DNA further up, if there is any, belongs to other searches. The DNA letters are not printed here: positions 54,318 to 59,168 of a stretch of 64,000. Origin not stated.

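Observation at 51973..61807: Signalling hub: two kinases, a lone receiver, a 1516-aa multi-PAS hybrid kinase, an NtrC-family activator and a sigma-54-like promoter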

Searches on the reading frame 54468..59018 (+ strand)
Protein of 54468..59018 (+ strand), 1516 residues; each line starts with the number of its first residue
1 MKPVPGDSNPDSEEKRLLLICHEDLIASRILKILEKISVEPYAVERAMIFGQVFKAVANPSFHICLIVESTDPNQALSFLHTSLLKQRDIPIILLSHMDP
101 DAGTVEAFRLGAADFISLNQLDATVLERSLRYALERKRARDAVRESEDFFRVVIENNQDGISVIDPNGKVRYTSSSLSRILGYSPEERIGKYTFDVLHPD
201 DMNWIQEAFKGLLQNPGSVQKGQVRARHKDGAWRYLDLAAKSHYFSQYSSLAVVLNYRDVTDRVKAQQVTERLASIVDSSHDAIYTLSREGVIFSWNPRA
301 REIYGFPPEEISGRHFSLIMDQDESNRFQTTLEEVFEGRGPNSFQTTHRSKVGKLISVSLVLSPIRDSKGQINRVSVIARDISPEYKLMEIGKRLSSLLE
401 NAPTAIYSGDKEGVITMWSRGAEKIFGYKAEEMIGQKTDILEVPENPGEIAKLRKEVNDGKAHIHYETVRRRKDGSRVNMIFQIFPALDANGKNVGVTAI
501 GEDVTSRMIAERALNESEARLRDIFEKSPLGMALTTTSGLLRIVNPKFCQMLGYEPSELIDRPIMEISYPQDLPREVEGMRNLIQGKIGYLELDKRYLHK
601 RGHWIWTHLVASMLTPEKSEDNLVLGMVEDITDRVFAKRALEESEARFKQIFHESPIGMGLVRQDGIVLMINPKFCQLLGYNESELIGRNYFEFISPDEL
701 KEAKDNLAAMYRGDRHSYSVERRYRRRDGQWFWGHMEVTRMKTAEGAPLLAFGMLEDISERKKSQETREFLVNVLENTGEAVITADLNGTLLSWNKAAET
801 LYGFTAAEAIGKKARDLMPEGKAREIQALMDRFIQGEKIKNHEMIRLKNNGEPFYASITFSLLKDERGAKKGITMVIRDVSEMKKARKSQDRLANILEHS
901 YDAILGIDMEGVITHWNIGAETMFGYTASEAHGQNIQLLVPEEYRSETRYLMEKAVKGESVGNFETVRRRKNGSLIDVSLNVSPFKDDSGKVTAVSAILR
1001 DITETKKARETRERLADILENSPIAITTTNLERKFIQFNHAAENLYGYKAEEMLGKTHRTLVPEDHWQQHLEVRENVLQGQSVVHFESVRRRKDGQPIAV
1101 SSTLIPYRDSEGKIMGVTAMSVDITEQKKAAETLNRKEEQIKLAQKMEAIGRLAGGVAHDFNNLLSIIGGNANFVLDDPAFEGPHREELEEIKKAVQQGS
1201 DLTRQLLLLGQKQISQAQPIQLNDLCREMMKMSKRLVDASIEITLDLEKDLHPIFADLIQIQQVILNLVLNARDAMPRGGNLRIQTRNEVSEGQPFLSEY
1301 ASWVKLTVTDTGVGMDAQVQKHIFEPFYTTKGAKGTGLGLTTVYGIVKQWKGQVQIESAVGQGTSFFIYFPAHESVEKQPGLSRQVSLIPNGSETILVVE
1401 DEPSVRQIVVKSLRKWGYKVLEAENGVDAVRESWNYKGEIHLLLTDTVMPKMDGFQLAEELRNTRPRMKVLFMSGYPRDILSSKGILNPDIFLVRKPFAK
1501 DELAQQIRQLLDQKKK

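Call 3: search_protein_families(library=pfam, proteins=[window:54468-59018:+], max_evalue=0.01)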
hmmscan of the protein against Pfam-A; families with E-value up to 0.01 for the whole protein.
window:54468-59018:+ (1516 aa): 18 families
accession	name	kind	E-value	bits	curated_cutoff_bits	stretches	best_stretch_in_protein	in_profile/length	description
PF00989.32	PAS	-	6.5e-122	400.3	22.6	8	892-1002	2-113/113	PAS fold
PF13426.13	PAS_9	-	1.2e-121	398.5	27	8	902-1004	2-103/103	PAS domain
PF08448.16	PAS_4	-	6.6e-110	361.5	23.1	8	1019-1128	1-109/110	PAS fold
PF08447.18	PAS_3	-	1.6e-84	278.7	25.6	7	669-747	2-81/89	PAS fold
PF13188.13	PAS_8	-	3e-59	195.5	21.8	8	519-581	1-59/65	PAS domain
PF02518.31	HATPase_c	-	9.4e-24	84.4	26.4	1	1257-1372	2-109/111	Histidine kinase-, DNA gyrase B-, and HSP90-like ATPase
PF13596.12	PAS_10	-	2.3e-23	83.3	22.1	2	1017-1125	3-106/106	PAS domain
PF00072.30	Response_reg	-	5.5e-21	75.3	30.2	1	1396-1507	1-110/111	Response regulator receiver domain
PF24820.1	Diguanyl_cycl_sensor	-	1.4e-19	70.5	28.1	2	897-988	2-99/109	Diguanylate cyclase-like sensor domain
PF14598.12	PAS_11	-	6.6e-14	52.3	25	1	678-740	24-85/109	PAS domain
PF12860.13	PAS_7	-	1.7e-11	44.7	27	0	282-322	6-47/115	PAS fold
PF08670.17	MEKHLA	-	8.7e-11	42.3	23.7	0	795-879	55-140/143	MEKHLA domain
PF00512.31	HisKA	-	1.1e-05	25.8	26.9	1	1151-1212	3-63/66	His Kinase A (phospho-acceptor) domain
PF08446.17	PAS_2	-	6.6e-05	24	21.4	0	796-858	33-93/107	PAS fold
PF23409.1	Beta-prop_EML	-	0.00017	21.6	88.2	0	764-802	152-190/267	Echinoderm microtubule-associated protein first beta-propeller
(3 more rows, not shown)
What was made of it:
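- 58653..58988 (+): C-terminal receiver of the hybrid kinase. Pfam Response_reg, 75 bits (call 3).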

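Call 64: search_protein_families(library=ncbifam, proteins=[window:54468-59018:+], max_evalue=0.00001)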
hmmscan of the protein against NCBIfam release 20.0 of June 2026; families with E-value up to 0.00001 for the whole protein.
window:54468-59018:+ (1516 aa): 134 families (the best 25 are shown)
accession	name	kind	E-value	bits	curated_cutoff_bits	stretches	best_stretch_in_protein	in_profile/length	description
TIGR00229.1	sensory_box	domain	2.1e-216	706.5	22.9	8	642-766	1-124/126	PAS domain S-box protein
NF010076.0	PRK13557.1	subfamily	2.2e-124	415.9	631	2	1025-1513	44-535/540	histidine kinase famiy protein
NF008468.0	PRK11360.1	equivalog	1.2e-117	393.8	646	6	1010-1376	265-612/616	two-component system sensor histidine kinase AtoS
NF046020.1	HisKinCckABruc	equivalog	7.5e-112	374.8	1000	1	762-1512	79-868/868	cell cycle histidine kinase CckA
NF052573.1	HisKinEspAMyxo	equivalog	2.9e-99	333.1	1400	5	998-1491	239-733/755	serine histidine kinase EspA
NF007298.0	PRK09776.1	equivalog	3.7e-97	326.4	1135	4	638-1007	294-675/1111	diguanylate cyclase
NF046026.1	HisKinCckACaul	equivalog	2.7e-80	270.3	1000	1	1116-1511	275-676/678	cell cycle histidine kinase CckA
NF041777.1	sens_FixL_Rhizob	equivalog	1.8e-79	267.6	850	5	979-1373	85-482/485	sensor protein FixL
NF052574.1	HisKinEspCMyxo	equivalog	5.2e-74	249.8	1200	1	1028-1478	303-750/785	serine histidine kinase EspC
NF047874.1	MASE3_PAS_HK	subfamily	4.4e-72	243.8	560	5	1240-1378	499-630/655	MASE3 domain-containing sensor histidine kinase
NF046044.1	PnpS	equivalog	1.4e-68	231.7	400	1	1006-1371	48-390/390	two-component system histidine kinase PnpS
NF010411.0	PRK13837.1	equivalog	4.3e-67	226.8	647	1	1120-1514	420-815/828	two-component system VirA-like sensor kinase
NF053781.1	cdiGMPphdstlr2612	equivalog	8.7e-56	189.3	1600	5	569-714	639-783/1268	Tlr1612 family c-di-GMP phosphodiesterase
NF008302.0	PRK11091.1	equivalog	5.9e-54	183.5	838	2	1017-1514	159-646/779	aerobic respiration two-component sensor histidine kinase ArcB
NF008467.0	PRK11359.1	equivalog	5.4e-52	176.8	857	4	655-889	21-257/800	oxygen-sensing cyclic-di-GMP phosphodiesterase DosP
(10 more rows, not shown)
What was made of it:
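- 54468..59018 (+): 1516-aa cytoplasmic hybrid histidine kinase. Pfam and NCBIfam (calls 3, 64).
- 54903..57863 (+): Array of eight back-to-back PAS units of about 122 aa each (aa 146-1132). Eight stretches in Pfam PAS and in TIGR00229 (calls 3, 64).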
